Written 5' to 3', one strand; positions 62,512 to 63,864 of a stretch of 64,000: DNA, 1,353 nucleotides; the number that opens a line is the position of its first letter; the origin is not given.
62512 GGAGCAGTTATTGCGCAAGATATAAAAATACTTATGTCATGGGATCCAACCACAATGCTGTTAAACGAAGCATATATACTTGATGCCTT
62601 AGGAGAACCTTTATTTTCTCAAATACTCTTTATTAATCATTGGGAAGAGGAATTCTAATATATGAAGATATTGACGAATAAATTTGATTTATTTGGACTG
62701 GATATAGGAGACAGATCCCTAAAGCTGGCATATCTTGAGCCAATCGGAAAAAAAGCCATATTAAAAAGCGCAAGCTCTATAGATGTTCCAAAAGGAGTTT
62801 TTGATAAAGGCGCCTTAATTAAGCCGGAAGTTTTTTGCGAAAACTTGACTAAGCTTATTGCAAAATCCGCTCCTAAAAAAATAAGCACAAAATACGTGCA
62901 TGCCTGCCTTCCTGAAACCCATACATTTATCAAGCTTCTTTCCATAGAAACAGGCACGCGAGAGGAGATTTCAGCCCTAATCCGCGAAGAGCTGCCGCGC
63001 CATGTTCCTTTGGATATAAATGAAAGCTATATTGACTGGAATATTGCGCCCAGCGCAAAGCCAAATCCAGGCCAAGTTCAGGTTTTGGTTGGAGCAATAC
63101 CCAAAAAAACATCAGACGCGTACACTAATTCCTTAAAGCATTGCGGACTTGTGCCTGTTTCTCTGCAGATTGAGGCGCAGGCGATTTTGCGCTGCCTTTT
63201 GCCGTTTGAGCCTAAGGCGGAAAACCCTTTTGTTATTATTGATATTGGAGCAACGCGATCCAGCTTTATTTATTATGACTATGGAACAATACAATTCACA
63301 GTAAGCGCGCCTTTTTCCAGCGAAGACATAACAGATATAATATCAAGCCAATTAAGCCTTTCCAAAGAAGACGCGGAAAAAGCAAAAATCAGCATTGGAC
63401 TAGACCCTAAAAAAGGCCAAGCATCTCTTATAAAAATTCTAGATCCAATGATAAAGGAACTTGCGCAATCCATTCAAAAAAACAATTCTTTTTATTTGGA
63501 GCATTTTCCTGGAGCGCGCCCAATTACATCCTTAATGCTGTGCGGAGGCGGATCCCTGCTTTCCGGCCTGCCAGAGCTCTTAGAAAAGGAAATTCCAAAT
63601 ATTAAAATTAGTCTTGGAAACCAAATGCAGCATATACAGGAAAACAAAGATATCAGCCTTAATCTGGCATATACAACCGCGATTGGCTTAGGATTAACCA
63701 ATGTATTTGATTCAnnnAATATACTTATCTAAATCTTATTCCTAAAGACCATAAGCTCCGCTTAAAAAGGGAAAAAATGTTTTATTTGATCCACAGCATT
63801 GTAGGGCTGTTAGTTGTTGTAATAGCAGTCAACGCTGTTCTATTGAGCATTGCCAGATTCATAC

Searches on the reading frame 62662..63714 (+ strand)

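Call 53: search_protein_families(library=pfam, proteins=[window:62662-63714:+], max_evalue=0.0001)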
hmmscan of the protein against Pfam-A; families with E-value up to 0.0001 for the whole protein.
window:62662-63714:+ (351 aa): 2 families
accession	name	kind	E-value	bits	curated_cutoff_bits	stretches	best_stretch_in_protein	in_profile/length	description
PF11104.14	PilM_2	-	2.8e-29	102.6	27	1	12-345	1-337/340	Type IV pilus assembly protein PilM;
PF14450.12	FtsA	-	8.5e-11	42.7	31.8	1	191-342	1-127/127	Cell division protein FtsA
